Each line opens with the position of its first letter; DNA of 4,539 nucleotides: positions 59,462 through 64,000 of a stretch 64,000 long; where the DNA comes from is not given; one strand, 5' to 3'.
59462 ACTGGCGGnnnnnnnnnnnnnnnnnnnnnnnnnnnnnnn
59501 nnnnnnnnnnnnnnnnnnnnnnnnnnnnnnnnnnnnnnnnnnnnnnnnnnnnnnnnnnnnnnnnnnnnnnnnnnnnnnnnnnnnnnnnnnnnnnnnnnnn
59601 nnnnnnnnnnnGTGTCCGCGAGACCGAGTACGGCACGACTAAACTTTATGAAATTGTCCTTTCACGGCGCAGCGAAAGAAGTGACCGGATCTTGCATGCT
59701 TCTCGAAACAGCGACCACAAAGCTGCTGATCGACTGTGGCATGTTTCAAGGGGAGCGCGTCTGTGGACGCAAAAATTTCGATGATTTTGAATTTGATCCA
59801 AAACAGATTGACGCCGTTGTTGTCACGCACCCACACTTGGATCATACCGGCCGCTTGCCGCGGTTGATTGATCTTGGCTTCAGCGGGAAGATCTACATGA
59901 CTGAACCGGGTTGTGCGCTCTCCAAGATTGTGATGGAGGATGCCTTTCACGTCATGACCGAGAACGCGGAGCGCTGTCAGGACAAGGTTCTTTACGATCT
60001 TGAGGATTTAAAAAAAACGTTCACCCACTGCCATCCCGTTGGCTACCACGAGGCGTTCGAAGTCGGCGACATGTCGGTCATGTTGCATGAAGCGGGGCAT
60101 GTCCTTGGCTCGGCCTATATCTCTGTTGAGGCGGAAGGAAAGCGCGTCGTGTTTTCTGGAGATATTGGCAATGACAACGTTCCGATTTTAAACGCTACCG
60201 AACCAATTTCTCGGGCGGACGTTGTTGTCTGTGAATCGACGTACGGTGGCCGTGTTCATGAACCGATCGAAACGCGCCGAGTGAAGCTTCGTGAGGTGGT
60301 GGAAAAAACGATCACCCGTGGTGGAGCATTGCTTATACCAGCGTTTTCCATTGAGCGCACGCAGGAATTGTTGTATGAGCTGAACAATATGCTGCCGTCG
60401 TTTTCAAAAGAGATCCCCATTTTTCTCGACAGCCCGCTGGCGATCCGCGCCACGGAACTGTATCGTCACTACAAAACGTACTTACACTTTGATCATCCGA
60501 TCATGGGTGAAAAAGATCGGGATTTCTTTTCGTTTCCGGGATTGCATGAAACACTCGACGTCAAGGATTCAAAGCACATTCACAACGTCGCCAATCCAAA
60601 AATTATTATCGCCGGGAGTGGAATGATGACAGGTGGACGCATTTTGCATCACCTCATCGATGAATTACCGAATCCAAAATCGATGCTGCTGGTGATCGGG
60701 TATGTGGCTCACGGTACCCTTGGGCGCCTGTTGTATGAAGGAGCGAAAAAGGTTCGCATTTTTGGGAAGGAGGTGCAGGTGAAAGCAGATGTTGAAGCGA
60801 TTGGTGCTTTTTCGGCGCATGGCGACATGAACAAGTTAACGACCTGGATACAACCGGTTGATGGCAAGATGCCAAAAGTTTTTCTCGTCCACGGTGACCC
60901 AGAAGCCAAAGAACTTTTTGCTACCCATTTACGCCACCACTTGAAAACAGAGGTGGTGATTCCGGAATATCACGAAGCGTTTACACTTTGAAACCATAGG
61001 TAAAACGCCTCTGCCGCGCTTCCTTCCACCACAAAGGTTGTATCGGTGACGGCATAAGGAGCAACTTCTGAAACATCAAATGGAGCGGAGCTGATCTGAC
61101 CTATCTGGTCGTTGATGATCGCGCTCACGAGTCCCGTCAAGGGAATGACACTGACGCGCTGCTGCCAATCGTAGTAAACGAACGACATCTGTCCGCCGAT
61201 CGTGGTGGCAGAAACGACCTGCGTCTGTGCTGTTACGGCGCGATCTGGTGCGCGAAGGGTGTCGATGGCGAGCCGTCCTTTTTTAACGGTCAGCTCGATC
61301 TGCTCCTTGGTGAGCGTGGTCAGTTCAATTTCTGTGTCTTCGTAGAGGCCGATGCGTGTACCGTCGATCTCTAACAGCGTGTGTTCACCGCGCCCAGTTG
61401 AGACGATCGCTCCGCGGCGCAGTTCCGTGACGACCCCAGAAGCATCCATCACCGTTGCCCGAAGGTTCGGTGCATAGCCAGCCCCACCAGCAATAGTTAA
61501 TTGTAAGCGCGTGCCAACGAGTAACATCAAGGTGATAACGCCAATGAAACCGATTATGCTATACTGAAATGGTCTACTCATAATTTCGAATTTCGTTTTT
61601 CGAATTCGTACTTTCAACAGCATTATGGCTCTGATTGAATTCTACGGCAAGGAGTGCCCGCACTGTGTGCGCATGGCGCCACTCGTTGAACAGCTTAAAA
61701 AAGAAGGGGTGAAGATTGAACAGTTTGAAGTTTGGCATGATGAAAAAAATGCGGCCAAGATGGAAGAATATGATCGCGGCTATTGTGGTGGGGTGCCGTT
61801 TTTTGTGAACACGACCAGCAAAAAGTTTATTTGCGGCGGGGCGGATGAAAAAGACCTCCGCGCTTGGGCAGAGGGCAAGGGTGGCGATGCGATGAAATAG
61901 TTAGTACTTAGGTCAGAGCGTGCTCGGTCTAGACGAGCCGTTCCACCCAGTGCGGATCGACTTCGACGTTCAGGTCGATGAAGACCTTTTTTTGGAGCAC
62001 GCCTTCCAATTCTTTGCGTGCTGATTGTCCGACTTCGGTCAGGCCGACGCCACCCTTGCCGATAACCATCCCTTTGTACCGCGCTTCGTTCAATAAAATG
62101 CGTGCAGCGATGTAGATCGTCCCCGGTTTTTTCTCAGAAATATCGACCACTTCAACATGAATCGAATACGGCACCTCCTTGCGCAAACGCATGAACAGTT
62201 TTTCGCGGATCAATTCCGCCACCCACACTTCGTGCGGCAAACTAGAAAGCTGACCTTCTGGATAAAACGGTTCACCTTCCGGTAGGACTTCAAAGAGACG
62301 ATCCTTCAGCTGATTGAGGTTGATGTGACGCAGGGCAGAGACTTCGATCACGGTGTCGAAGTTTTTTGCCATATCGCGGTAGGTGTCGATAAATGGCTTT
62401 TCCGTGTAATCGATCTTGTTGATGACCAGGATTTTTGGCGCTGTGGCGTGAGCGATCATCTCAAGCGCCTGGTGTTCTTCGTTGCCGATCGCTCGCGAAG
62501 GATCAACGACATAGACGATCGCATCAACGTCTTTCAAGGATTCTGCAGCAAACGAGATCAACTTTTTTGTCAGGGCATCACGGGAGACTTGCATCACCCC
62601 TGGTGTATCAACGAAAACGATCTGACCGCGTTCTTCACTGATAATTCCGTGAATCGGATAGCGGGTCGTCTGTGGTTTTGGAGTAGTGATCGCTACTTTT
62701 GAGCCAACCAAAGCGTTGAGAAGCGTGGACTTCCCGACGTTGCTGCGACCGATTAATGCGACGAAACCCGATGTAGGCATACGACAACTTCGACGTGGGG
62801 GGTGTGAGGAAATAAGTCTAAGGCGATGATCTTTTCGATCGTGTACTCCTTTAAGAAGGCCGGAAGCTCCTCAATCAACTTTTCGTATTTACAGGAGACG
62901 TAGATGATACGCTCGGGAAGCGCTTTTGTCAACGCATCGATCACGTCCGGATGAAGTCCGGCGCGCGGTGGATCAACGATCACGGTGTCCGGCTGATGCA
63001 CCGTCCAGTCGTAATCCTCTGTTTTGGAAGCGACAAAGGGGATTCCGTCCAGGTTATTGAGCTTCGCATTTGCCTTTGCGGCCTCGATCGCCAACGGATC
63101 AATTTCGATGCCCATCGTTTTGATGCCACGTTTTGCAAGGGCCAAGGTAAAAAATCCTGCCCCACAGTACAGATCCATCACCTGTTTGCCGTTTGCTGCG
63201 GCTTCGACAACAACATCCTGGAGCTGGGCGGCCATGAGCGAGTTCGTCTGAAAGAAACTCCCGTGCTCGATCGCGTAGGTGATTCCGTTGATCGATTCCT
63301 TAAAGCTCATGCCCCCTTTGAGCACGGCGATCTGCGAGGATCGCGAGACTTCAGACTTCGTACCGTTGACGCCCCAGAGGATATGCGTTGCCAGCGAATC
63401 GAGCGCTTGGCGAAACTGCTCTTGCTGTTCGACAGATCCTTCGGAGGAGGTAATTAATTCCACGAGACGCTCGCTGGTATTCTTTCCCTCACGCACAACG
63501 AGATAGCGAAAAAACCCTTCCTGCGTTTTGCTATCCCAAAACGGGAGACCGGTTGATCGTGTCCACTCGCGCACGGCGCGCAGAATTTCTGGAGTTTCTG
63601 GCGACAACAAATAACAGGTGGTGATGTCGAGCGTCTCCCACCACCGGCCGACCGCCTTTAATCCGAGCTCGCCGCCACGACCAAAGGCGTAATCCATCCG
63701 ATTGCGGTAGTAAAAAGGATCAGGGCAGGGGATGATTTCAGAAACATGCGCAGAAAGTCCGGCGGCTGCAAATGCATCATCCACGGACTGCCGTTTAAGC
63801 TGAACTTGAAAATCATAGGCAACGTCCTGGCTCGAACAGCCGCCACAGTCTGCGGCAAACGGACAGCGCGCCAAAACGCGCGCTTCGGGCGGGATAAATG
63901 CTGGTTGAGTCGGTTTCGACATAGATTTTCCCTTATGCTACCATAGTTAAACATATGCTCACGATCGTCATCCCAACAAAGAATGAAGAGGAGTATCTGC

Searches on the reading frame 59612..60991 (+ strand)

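Call 67: search_protein_families(library=pfam, proteins=[window:59612-60991:+], max_evalue=0.001)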
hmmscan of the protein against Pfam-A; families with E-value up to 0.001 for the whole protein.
window:59612-60991:+ (459 aa): 5 families
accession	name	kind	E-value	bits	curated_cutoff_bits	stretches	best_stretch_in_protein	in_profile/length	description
PF10996.14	Beta-Casp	-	5.7e-31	108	27.7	1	250-373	1-119/120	Beta-Casp domain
PF00753.33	Lactamase_B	-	1.1e-19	71.6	22.7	1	24-189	4-154/196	Metallo-beta-lactamase superfamily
PF16661.11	Lactamase_B_6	-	1.2e-13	51.4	27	1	30-197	1-174/193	Metallo-beta-lactamase superfamily domain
PF07521.17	RMMBL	-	3e-12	46.8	21.6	1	388-451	2-63/63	Zn-dependent metallo-hydrolase RNA specificity domain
PF12706.13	Lactamase_B_2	-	5.5e-09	36.3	27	1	37-209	2-164/200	Beta-lactamase superfamily domain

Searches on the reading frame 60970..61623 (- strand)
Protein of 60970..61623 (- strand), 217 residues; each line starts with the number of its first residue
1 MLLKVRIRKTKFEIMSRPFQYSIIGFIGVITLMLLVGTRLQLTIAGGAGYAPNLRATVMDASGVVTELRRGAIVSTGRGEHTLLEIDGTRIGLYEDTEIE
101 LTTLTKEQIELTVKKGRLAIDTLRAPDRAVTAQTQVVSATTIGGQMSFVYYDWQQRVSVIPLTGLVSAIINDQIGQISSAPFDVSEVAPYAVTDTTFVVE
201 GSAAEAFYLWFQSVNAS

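Call 67: search_protein_families(library=pfam, proteins=[window:60970-61623:-], max_evalue=0.001)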
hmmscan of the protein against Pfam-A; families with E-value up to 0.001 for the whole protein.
window:60970-61623:- (217 aa): 1 family
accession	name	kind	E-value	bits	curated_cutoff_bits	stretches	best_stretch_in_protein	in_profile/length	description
PF04773.18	FecR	-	3.3e-05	24.7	24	1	74-159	3-91/97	FecR protein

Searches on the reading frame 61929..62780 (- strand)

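Call 67: search_protein_families(library=pfam, proteins=[window:61929-62780:-], max_evalue=0.001)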
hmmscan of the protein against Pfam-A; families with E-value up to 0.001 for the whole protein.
window:61929-62780:- (283 aa): 11 families
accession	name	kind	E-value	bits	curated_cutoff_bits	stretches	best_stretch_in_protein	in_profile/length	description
PF01926.29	MMR_HSR1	-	5.2e-27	94.6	21.9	1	7-122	2-113/113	50S ribosome-binding GTPase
PF00350.29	Dynamin_N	-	6.3e-13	49.5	27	2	7-42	1-35/168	Dynamin family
PF02421.24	FeoB_N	-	1.5e-12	47.7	27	1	7-161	3-155/156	Ferrous iron transport protein B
PF07650.23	KH_2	-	1.7e-11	44.2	22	1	202-278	1-77/78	KH domain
PF04548.22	AIG1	-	3.7e-09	36.6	27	1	8-122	4-125/212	AIG1 family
PF00009.33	GTP_EFTU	-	8.2e-09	35.8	26.5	1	49-167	66-187/188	Elongation factor Tu GTP binding domain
PF03193.22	RsgA_GTPase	-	1.7e-07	31.7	30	1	6-64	108-170/174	RsgA GTPase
PF16897.10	MMR_HSR1_Xtn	-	1.7e-05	25.1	35.2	1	115-166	57-104/106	C-terminal region of MMR_HSR1 domain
PF13401.12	AAA_22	-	2e-05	25.4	27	1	4-139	5-109/130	AAA domain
PF02492.25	cobW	-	4.9e-05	23.4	20.7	1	48-135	79-166/180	CobW/HypB/UreG, nucleotide-binding domain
PF00071.28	Ras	-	0.00068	19.7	21.6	1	8-160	3-154/162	Ras family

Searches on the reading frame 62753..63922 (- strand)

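Call 67: search_protein_families(library=pfam, proteins=[window:62753-63922:-], max_evalue=0.001)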
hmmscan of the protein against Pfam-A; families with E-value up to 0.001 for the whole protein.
window:62753-63922:- (389 aa): 9 families
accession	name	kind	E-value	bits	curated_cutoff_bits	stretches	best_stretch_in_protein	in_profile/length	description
PF05958.17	tRNA_U5-meth_tr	-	3.8e-28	99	23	1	214-385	170-356/357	tRNA (Uracil-5-)-methyltransferase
PF13847.12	Methyltransf_31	-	3.2e-10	40.3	27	1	244-341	3-107/145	Methyltransferase domain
PF02475.24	TRM5-TYW2_MTfase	-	1.4e-08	35.3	28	1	237-336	29-128/164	TRM5/TYW2 methyltransferase domain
PF05175.20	MTS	-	1.6e-08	34.8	23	1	242-319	30-107/170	Methyltransferase small domain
PF06325.19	PrmA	-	7.8e-08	32.6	22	1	242-298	159-216/296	Ribosomal protein L11 methyltransferase (PrmA)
PF13649.12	Methyltransf_25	-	2.6e-07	31.7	27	1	248-316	1-70/97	Methyltransferase domain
PF03602.21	Cons_hypoth95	-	1.3e-05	25.4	24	1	240-358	37-166/182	Conserved hypothetical protein 95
PF08241.18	Methyltransf_11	-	3.1e-05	25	21.2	1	250-315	2-65/95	Methyltransferase domain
PF09445.16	Methyltransf_15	-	0.00048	20.2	22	0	247-302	3-59/165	RNA cap guanine-N2 methyltransferase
